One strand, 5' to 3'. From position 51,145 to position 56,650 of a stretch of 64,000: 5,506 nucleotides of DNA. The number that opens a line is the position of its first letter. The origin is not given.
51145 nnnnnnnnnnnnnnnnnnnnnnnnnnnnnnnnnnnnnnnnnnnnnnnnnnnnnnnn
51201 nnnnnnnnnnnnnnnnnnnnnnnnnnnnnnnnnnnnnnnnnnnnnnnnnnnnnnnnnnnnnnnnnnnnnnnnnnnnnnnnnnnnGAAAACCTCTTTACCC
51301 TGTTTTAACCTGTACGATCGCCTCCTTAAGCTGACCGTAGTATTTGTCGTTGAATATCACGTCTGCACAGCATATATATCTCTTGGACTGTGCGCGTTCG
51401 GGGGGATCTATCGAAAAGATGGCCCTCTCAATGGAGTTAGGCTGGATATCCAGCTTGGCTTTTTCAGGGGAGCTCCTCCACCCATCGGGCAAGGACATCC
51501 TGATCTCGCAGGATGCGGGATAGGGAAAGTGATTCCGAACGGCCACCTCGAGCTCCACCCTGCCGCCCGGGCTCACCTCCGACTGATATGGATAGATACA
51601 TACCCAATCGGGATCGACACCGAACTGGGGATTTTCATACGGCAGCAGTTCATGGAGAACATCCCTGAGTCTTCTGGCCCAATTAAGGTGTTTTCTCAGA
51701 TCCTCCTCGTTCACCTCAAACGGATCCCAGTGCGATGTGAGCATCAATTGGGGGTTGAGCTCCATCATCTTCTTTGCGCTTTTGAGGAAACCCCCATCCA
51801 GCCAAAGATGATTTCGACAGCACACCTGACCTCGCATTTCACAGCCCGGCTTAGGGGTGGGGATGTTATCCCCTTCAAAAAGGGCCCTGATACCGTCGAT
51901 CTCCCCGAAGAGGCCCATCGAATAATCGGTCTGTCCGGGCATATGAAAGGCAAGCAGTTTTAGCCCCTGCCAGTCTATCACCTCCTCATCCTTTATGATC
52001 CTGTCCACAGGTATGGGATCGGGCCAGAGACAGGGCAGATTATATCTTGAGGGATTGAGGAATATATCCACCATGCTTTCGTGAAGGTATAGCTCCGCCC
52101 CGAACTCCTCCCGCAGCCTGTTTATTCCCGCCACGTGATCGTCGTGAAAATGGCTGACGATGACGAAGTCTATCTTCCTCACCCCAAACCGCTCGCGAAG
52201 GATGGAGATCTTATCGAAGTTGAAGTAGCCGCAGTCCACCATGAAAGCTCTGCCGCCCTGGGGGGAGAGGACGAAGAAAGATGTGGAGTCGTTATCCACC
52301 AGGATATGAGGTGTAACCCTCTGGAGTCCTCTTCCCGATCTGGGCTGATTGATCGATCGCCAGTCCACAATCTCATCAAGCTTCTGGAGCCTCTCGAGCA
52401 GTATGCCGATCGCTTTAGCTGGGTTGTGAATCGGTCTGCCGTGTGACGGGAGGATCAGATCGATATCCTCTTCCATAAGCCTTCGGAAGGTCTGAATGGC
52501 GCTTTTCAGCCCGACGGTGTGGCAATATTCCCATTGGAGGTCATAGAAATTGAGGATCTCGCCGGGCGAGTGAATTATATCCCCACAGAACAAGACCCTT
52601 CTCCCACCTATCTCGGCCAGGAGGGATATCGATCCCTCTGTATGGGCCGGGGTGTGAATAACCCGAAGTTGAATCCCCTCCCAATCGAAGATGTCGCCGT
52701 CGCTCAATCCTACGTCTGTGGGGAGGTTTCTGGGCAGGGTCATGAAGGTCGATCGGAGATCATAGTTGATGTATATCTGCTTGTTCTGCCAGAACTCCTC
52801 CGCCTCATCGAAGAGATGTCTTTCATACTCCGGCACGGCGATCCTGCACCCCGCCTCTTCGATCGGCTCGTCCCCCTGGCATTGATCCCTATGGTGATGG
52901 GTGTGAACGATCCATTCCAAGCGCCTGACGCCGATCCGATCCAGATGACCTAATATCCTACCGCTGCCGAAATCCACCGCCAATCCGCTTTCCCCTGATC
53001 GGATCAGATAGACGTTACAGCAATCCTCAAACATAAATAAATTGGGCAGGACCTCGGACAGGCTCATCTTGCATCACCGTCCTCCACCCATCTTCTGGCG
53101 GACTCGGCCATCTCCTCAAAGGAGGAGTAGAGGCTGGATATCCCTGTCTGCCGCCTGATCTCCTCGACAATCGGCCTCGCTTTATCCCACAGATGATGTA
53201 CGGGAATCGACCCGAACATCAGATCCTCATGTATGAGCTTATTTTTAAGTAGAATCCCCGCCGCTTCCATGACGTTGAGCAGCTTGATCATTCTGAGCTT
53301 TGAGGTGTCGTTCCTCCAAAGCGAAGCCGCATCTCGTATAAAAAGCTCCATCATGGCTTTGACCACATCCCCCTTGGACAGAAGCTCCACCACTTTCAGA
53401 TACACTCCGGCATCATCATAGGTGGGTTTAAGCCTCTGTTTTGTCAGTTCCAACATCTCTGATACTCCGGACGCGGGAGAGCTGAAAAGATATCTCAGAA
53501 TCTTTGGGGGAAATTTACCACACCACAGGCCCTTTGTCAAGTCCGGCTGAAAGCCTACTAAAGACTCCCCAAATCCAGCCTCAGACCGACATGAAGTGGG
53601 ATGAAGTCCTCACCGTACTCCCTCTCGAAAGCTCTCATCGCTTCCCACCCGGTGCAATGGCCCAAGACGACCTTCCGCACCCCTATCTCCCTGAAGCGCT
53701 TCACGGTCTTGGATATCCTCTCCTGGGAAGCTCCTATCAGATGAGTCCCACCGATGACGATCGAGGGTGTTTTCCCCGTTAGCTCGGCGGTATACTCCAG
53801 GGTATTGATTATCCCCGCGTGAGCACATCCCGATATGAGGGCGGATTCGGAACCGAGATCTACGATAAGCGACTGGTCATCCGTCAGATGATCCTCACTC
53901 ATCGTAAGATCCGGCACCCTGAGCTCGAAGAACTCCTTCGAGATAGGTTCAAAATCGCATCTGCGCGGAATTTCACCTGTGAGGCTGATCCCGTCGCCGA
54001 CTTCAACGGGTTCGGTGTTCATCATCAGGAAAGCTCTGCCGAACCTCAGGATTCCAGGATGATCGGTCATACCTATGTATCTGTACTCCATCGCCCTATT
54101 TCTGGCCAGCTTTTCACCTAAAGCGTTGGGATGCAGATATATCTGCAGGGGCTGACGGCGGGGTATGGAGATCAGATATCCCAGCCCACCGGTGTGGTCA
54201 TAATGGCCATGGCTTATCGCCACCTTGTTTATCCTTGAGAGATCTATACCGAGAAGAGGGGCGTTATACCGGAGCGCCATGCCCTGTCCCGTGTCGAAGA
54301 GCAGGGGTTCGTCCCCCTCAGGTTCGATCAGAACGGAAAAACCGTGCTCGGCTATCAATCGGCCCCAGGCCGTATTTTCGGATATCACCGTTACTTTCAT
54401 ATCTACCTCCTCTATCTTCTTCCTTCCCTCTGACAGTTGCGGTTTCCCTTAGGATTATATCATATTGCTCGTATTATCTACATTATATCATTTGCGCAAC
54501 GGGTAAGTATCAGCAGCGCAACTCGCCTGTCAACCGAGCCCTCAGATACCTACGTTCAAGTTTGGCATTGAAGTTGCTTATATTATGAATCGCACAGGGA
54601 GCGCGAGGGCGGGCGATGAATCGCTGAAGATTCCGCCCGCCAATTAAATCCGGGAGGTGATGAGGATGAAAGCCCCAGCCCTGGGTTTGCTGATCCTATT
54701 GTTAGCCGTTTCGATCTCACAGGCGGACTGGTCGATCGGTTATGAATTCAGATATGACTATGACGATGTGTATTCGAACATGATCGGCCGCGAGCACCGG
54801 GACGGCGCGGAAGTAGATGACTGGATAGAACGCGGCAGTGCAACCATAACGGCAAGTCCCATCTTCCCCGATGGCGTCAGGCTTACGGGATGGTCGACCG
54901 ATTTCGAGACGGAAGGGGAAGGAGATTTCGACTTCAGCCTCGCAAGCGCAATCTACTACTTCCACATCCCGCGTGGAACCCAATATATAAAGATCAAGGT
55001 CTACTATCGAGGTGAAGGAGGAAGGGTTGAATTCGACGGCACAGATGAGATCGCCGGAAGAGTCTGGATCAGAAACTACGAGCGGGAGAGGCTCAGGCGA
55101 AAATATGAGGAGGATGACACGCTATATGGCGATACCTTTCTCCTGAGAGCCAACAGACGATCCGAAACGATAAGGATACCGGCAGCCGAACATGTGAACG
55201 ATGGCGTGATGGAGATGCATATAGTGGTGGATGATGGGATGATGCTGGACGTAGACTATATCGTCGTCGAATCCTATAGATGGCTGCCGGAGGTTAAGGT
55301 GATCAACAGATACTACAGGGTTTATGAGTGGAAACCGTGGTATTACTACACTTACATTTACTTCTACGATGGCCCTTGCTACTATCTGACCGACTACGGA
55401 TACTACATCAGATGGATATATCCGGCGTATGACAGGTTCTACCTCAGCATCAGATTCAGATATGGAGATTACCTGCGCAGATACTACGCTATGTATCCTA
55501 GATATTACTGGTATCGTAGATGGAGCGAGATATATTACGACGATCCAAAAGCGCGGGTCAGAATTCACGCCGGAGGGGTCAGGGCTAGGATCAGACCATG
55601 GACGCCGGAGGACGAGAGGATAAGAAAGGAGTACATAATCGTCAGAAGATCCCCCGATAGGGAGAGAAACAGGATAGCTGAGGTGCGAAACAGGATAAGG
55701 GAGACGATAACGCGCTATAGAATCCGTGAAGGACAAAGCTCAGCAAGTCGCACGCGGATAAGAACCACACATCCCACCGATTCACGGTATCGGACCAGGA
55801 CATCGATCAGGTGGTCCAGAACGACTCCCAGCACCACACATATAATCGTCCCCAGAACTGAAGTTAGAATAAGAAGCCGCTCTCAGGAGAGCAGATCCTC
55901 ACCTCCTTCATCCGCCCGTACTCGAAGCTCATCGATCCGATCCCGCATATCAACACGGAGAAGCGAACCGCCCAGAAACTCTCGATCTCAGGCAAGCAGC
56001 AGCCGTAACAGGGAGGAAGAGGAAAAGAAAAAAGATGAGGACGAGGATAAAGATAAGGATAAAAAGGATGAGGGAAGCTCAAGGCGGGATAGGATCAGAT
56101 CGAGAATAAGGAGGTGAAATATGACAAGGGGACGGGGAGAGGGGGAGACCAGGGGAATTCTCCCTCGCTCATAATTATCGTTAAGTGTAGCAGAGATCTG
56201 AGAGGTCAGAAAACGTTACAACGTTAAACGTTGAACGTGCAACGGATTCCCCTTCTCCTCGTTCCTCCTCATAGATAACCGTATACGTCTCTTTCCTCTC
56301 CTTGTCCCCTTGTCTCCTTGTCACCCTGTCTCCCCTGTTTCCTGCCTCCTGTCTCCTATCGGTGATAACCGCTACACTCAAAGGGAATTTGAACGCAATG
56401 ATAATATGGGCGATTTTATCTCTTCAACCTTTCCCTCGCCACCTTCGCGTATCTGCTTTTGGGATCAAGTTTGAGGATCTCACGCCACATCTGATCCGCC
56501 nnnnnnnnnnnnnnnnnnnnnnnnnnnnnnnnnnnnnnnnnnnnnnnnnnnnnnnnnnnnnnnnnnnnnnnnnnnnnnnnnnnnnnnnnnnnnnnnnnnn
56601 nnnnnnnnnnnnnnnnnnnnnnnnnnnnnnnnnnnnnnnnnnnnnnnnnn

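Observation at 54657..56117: Secreted protein with an extraordinarily biased tail: Tyr/Trp/Arg-rich block, then Arg-Ser/Thr-rich block, then Lys/Asp/Glu block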

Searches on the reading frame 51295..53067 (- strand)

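Call 11: search_protein_families(library=pfam, proteins=[window:51295-53067:-], max_evalue=0.001)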
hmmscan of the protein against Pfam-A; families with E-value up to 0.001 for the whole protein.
window:51295-53067:- (590 aa): 3 families
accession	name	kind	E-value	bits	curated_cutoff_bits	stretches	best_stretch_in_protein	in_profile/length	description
PF00753.33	Lactamase_B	-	1.8e-33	116.6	22.7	2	17-209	6-196/196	Metallo-beta-lactamase superfamily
PF12706.13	Lactamase_B_2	-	7.2e-10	39.2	27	1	293-333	25-67/200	Beta-lactamase superfamily domain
PF10633.15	NPCBM_assoc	-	7.9e-05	23.2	24.4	1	499-564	2-69/78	NPCBM-associated, NEW3 domain of alpha-galactosidase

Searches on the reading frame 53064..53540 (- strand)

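Call 11: search_protein_families(library=pfam, proteins=[window:53064-53540:-], max_evalue=0.001)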
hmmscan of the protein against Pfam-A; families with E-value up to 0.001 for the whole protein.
window:53064-53540:- (158 aa): 1 family
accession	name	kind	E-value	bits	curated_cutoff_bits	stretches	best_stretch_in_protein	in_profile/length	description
PF15956.11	DUF4760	-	3.6e-11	43.8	25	1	77-151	68-141/141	Domain of unknown function (DUF4760)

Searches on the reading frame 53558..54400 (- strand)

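Call 11: search_protein_families(library=pfam, proteins=[window:53558-54400:-], max_evalue=0.001)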
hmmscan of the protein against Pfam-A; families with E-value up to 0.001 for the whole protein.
window:53558-54400:- (280 aa): 2 families
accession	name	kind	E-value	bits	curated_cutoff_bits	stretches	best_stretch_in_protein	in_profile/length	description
PF00753.33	Lactamase_B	-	5e-15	56.4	22.7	1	19-248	5-196/196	Metallo-beta-lactamase superfamily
PF12706.13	Lactamase_B_2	-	1.3e-07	31.9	27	1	34-102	4-74/200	Beta-lactamase superfamily domain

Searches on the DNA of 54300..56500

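Call 67: search_rna_families(source=window, start=54300, end=56500, threshold=evalue, max_evalue=1)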
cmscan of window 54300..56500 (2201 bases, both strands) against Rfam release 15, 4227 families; matches with E-value up to 1: 2.
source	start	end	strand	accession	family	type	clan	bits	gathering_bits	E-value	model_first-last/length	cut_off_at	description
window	56106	56329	-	RF00690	MIR408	Gene; miRNA;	-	20.9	64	0.055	1-126/126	no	MIR408 microRNA precursor family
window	56034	56083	+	RF01306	sR52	Gene; snRNA; snoRNA; CD-box;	-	17.9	50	0.98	1-60/60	no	Small nucleolar RNA sR52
